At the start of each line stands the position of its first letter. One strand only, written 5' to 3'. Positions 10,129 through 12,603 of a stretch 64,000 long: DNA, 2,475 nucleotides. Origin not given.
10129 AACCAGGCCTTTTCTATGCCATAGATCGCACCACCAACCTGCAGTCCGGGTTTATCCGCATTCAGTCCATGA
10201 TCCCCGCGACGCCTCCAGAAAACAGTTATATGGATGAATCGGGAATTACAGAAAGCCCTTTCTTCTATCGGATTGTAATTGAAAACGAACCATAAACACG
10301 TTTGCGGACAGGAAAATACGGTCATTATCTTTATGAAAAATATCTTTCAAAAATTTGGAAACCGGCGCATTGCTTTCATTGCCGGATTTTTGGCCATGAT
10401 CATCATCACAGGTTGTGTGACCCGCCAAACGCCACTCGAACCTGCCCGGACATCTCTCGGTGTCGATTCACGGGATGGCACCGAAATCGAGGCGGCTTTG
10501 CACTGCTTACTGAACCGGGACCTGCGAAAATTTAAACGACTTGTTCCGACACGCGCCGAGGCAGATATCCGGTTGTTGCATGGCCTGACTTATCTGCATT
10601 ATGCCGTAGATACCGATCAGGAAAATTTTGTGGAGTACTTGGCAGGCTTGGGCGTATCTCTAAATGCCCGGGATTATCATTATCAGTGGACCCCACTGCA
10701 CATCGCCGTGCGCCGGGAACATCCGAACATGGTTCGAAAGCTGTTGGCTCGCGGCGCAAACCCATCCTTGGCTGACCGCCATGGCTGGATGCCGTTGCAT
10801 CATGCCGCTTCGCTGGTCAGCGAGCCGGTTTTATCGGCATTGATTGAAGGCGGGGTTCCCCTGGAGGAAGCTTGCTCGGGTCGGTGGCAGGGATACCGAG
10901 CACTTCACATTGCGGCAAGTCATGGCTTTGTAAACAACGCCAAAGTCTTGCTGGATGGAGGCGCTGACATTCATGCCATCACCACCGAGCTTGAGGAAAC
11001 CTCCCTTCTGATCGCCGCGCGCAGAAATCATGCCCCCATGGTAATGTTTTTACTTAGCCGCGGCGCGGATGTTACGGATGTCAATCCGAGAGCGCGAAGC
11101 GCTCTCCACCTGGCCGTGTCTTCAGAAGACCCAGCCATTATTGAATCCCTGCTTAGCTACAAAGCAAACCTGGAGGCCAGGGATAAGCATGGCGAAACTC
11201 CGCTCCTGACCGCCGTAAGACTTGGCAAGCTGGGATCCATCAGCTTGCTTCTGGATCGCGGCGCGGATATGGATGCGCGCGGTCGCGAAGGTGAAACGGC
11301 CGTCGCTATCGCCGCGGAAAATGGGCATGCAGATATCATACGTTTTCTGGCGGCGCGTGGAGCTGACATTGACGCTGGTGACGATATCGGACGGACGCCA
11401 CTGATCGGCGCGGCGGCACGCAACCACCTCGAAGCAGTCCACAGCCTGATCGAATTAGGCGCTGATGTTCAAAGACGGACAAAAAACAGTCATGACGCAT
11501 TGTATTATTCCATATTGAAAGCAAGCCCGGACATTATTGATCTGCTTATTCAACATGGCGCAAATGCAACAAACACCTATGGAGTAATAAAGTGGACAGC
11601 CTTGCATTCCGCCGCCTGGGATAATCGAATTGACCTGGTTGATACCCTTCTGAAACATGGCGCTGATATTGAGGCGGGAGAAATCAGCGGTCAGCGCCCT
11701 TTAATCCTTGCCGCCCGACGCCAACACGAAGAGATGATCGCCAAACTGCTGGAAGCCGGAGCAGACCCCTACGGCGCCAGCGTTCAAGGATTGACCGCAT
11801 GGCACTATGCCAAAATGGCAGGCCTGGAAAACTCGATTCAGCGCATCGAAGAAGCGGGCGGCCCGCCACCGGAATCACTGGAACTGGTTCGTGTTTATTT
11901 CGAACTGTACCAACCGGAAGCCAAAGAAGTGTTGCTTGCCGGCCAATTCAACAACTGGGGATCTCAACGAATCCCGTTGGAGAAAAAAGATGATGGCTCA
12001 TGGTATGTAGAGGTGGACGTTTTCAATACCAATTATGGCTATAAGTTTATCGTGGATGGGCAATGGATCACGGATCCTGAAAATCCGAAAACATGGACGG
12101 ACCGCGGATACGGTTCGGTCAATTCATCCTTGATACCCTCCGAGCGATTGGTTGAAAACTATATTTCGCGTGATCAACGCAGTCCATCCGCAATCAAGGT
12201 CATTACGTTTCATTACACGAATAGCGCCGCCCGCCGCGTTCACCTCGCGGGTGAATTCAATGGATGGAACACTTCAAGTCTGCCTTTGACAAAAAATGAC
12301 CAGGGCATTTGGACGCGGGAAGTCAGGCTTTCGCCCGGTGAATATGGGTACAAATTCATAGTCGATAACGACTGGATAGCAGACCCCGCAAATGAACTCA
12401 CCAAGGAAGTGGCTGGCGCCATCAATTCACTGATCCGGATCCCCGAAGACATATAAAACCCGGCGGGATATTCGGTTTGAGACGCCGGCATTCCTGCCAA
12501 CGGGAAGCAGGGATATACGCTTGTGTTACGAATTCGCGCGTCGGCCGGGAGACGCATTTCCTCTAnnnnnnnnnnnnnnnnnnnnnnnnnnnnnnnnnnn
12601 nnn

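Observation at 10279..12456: Ankyrin-repeat lipoprotein carrying two CBM48 (AMPK-beta-like glycogen-binding) modules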

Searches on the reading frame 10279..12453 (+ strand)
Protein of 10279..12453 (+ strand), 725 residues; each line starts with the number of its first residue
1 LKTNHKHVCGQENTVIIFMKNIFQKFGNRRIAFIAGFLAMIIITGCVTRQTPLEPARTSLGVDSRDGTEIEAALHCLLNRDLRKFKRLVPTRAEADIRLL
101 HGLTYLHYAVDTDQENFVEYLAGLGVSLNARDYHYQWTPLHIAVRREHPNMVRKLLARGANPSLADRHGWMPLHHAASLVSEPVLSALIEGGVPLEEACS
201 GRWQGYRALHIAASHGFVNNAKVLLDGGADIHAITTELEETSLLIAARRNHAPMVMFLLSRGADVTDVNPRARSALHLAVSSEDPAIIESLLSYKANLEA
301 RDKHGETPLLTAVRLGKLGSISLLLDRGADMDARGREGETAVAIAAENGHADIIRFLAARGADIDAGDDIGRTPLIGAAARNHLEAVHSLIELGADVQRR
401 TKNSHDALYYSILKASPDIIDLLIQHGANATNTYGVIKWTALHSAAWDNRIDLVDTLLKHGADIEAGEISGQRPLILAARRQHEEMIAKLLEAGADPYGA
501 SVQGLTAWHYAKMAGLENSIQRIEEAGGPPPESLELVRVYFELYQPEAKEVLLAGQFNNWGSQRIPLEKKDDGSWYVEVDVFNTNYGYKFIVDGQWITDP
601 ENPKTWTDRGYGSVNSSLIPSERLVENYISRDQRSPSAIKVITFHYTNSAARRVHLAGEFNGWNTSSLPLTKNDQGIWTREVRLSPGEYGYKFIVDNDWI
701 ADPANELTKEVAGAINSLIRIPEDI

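Call 3: search_protein_families(library=pfam, proteins=[window:10279-12453:+], max_evalue=0.1)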
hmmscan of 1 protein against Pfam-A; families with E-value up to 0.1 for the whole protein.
window:10279-12453:+ (725 aa): 10 families
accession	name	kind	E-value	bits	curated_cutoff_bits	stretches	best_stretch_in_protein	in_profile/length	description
PF12796.13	Ank_2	-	8.3e-70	231.8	27.3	6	321-400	13-89/90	Ankyrin repeats (3 copies)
PF00023.36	Ank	-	2.1e-63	207.1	21.1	10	136-166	2-32/33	Ankyrin repeat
PF13606.12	Ank_3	-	1.1e-50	163.3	22.3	4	136-162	2-28/30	Ankyrin repeat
PF13637.12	Ank_4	-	3.2e-47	157.9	22.7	9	106-156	1-50/50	Ankyrin repeats (many copies)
PF13857.12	Ank_5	-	6.1e-45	151.2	27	8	137-176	16-56/56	Ankyrin repeats (many copies)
PF16561.11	AMPK1_CBM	-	1e-27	96.6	26.8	2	644-723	5-81/85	Glycogen recognition site of AMP-activated protein kinase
PF02922.24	CBM_48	-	9.2e-21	74.4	22.4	2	538-596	12-72/83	Carbohydrate-binding module 48 (Isoamylase N-terminal domain)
PF23745.1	ANK_LRRK2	-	8.8e-10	39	27.5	1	367-430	27-90/130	LRRK2 ANK repeat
PF24521.3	Ank_KRIT1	-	3.4e-07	30.5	80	0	340-412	48-124/149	KRIT1 ankyrin-repeats domain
PF22058.2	X25_BaPul_like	-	5.6e-05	23.6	27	1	666-700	23-57/87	Pullulanase X25 domain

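Call 4: search_protein_families(library=ncbifam, proteins=[window:10279-12453:+], max_evalue=0.1)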
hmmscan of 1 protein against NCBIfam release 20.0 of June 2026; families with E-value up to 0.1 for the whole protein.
window:10279-12453:+ (725 aa): 18 families
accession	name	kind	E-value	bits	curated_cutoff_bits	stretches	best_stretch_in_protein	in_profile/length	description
NF043029.1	T4SS_AnkY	equivalog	7.1e-42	143.6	600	7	272-354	458-540/543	Dot/Icm T4SS effector AnkY/LegA9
NF041931.2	MzaA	equivalog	9e-37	127.3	800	5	276-359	6-89/726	MZA anti-phage system associated sigma-70 family RNA polymerase sigma factor MzaA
NF043023.1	T4SS_AnkH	equivalog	9e-31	107.1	600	5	324-430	18-124/467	Dot/Icm T4SS effector AnkH/LegA3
NF043022.1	T4SS_AnkG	equivalog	1.4e-26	93.3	500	3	204-353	295-451/455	Dot/Icm T4SS effector AnkG/AnkZ/LegA7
NF043028.1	T4SS_AnkX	equivalog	2.7e-22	78.8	1400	3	208-338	551-685/938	Dot/Icm T4SS effector AnkN/AnkX/LegA8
NF043019.1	T4SS_AnkC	equivalog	1.5e-18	66.9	450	3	362-460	118-223/459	Dot/Icm T4SS effector AnkC/LegA12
NF043021.1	T4SS_AnkF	equivalog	1.6e-15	56.5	1000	2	275-338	588-652/917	Dot/Icm T4SS effector AnkF/LegA14/Ceg31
NF008967.0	PRK12313.1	equivalog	3e-15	55.6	577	2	536-595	37-96/633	1,4-alpha-glucan branching protein GlgB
TIGR00870.1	trp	subfamily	3.2e-15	55.3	498.75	1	371-430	131-204/747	transient-receptor-potential calcium channel protein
NF003811.1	PRK05402.1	equivalog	1e-10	40.8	741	2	531-593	23-86/619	1,4-alpha-glucan branching protein GlgB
NF009221.0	PRK12568.1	equivalog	6.9e-09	34.3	1270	2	533-592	149-208/745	1,4-alpha-glucan branching enzyme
NF011294.0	PRK14706.1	equivalog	4.2e-07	28.6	1284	2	638-695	39-96/642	1,4-alpha-glucan branching enzyme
TIGR01515.1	branching_enzym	equivalog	1.5e-06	27.1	463.95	1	539-590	30-82/607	1,4-alpha-glucan branching enzyme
NF043024.1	T4SS_AnkI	equivalog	5.7e-06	25.3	550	0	439-479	242-283/439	Dot/Icm T4SS effector AnkI/LegAS4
TIGR02402.1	trehalose_TreZ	equivalog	4.9e-05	21.8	538.8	1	540-602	2-61/545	malto-oligosyltrehalose trehalohydrolase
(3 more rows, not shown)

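Call 8: find_homologous_proteins(query=window:10333-12453:+)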
Query window:10333-12453:+ (707 aa): 4975 proteins with E <= 0.001 among 8000 candidates; the best 120 are listed.
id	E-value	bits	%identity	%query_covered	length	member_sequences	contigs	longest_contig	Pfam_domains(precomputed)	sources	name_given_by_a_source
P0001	0.0e+0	1559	100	97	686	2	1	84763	PF02922.25,PF16561.12,PF13606.13,PF13857.13,PF23745.2,PF12796.14,PF00023.37,PF13637.13,PF24521.3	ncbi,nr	ncbi:MAG TPA: ankyrin repeat domain-containing protein [Kiritimatiellia bacterium]|nr:ankyrin repeat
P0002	5.6e-224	764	41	98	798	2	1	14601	PF02922.25,PF16561.12,PF13606.13,PF13857.13,PF23745.2,PF12796.14,PF00023.37,PF13637.13,PF24521.3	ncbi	-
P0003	3.6e-120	421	36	88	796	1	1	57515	PF02922.25,PF16561.12,PF13606.13,PF13857.13,PF23745.2,PF12796.14,PF00023.37,PF13637.13,PF24521.3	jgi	jgi:ankyrin repeat protein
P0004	1.8e-93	332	26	58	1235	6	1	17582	PF13606.13,PF13857.13,PF23745.2,PF12796.14,PF00023.37,PF13637.13,PF24521.3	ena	-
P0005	7.1e-92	327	27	65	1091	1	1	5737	PF13606.13,PF13857.13,PF23745.2,PF12796.14,PF00023.37,PF13637.13,PF24521.3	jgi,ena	jgi:serine/threonine-protein phosphatase 6 regulatory ankyrin repeat subunit A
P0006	3.4e-90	321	29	62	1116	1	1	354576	PF13606.13,PF13857.13,PF22741.2,PF23745.2,PF12796.14,PF00023.37,PF13637.13,PF00102.33,PF24521.3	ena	-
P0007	4.5e-90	321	28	59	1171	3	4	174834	PF13606.13,PF13857.13,PF23745.2,PF12796.14,PF00023.37,PF13637.13,PF24521.3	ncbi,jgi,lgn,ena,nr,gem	ncbi:MAG TPA: ankyrin repeat domain-containing protein [Anaerohalosphaeraceae bacterium]|nr:ankyrin 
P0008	2.6e-89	319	29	57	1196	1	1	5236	PF13606.13,PF13857.13,PF12796.14,PF00023.37,PF13637.13,PF24521.3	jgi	jgi:ankyrin repeat protein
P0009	1.5e-86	309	26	62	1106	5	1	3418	PF13606.13,PF13857.13,PF28177.1,PF23745.2,PF12796.14,PF00023.37,PF13637.13,PF13676.12,PF24521.3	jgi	jgi:ankyrin repeat protein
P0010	2.2e-86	309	37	50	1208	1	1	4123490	PF13606.13,PF13857.13,PF28177.1,PF26338.1,PF23745.2,PF03781.23,PF12796.14,PF15007.12,PF00023.37,PF17890.7,PF13637.13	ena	-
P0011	6.4e-84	301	28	57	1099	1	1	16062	PF13606.13,PF13857.13,PF23745.2,PF12796.14,PF00023.37,PF13637.13,PF24521.3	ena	-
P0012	1.0e-83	300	30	59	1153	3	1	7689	PF10683.16,PF13606.13,PF13857.13,PF23745.2,PF12796.14,PF00023.37,PF13637.13,PF24521.3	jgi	-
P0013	3.0e-83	298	27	64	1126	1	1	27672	PF13606.13,PF13857.13,PF28177.1,PF23745.2,PF12796.14,PF00023.37,PF13637.13,PF24521.3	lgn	-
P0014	9.2e-83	297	32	56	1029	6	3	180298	PF13606.13,PF13857.13,PF28177.1,PF23745.2,PF12796.14,PF00023.37,PF13637.13,PF24407.3,PF24521.3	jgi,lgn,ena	-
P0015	2.0e-82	296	28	67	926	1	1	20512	PF13606.13,PF13857.13,PF28177.1,PF23745.2,PF12796.14,PF00023.37,PF13637.13,PF24521.3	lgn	-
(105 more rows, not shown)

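Call 11: find_encoding_contigs(protein=P0002, flank=8000, max_places=3)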
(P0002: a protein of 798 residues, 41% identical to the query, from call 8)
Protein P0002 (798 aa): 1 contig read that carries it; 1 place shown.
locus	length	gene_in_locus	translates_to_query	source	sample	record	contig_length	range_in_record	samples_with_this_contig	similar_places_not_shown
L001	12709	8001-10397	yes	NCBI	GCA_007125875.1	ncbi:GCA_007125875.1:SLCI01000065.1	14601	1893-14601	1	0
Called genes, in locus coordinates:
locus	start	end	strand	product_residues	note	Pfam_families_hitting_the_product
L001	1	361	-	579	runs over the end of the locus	PF00999:Na_H_Exchanger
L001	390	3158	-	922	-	PF00583:Acetyltransf_1 (weak), PF02629:CoA_binding, PF13380:CoA_binding_2, PF13607:Succ_CoA_lig, PF19045:Ligase_CoA_2, PF13549:ATP-grasp_5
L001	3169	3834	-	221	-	PF00160:Pro_isomerase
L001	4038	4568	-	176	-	-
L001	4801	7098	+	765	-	-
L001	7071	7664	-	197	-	-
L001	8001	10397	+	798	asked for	PF12796:Ank_2, PF12796:Ank_2, PF12796:Ank_2, PF13637:Ank_4, PF12796:Ank_2, PF13637:Ank_4, PF12796:Ank_2, PF13637:Ank_4, +19 more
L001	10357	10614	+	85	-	-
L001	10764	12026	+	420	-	PF00291:PALP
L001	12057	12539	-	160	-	-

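Call 12: find_encoding_contigs(protein=P0003, flank=8000, max_places=3)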
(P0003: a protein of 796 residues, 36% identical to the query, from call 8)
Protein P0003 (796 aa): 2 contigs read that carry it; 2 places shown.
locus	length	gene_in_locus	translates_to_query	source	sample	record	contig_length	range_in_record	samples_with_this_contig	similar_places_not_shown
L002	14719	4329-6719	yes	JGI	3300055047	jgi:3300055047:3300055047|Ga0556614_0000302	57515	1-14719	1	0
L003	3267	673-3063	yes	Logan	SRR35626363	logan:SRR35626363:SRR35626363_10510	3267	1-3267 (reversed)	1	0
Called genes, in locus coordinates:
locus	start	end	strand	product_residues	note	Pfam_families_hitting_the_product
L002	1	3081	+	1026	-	?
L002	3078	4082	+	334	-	PF01180:DHO_dh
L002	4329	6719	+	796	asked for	PF12796:Ank_2, PF12796:Ank_2, PF00023:Ank, PF13857:Ank_5, PF12796:Ank_2, PF13637:Ank_4, PF13857:Ank_5, PF13637:Ank_4, +20 more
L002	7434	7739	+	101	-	-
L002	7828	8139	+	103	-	-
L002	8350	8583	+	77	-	PF22180:RH3_dom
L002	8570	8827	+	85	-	PF05016:ParE_toxin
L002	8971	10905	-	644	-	PF14827:dCache_3 (faint), PF13581:HATPase_c_2 (faint), PF17203:sCache_3_2 (faint), PF17201:Cache_3-Cache_2, PF17202:sCache_3_3, PF00672:HAMP (faint), PF00512:HisKA, PF02518:HATPase_c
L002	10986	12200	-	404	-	PF13353:Fer4_12 (faint), PF04055:Radical_SAM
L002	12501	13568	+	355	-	PF00989:PAS, PF08448:PAS_4, PF13188:PAS_8 (weak), PF13426:PAS_9, PF08447:PAS_3 (faint), PF07730:HisKA_3, PF13581:HATPase_c_2 (weak), PF02518:HATPase_c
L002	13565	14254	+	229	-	PF00072:Response_reg, PF00196:GerE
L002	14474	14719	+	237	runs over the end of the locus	PF00072:Response_reg, PF00196:GerE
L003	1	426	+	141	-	?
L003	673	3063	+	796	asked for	PF12796:Ank_2, PF12796:Ank_2, PF00023:Ank, PF13857:Ank_5, PF12796:Ank_2, PF13637:Ank_4, PF13857:Ank_5, PF13637:Ank_4, +20 more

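Call 37: predict_structure(alignment_id=A1)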
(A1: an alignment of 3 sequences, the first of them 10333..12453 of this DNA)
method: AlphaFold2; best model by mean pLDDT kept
length: 707 residues; sequences in the alignment: 3
mean_pLDDT: 78.5   pTM: 0.61
mean pLDDT of the five models: 78.5, 78.3, 77.0, 76.9, 76.4
residues with pLDDT >= 90: 286; 70-90: 249; 50-70: 82; < 50: 90
segments of 3 or more residues with pLDDT < 50: 1-48, 182-184, 586-597, 601-619
pLDDT, mean of each block of 10 residues (from residue 1): 28 28 26 26 41 86 93 86 83 93 93 89 95 94 89 90 91 77 61 93 93 82 92 96 94 92 89 95 94 96 95 93 96 98 94 95 96 96 89 85 90 75 86 87 84 83 91 93 77 82 91 64 77 72 66 83 62 67 46 41 31 36 78 81 60 85 74 81 72 64 68
secondary structure, 60 per line:
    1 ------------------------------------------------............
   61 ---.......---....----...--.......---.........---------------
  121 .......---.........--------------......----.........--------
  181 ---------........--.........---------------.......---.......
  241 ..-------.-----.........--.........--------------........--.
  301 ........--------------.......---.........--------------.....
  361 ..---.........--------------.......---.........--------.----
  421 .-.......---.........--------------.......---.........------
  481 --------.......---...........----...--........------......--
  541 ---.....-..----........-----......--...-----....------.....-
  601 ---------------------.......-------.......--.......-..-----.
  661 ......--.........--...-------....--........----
elements in order (helices of 4 or more, strands of 3 or more residues): H49-60 H64-70 H74-77 H87-93 H97-105 H121-127 H131-139 H154-159 H164-172 H190-197 H200-208 H224-230 H234-242 H257-264 H267-275 H290-297 H300-308 H323-329 H333-341 H356-362 H366-374 H389-395 H399-407 H423-429 H433-441 H456-462 H466-474 H489-495 H499-509 E519-526 E533-538 E544-548 E556-563 E569-574 E577-579 E585-588 E595-599 E622-628 E636-642 E645-651 E660-666 E669-677 E680-682 E690-693 E696-703
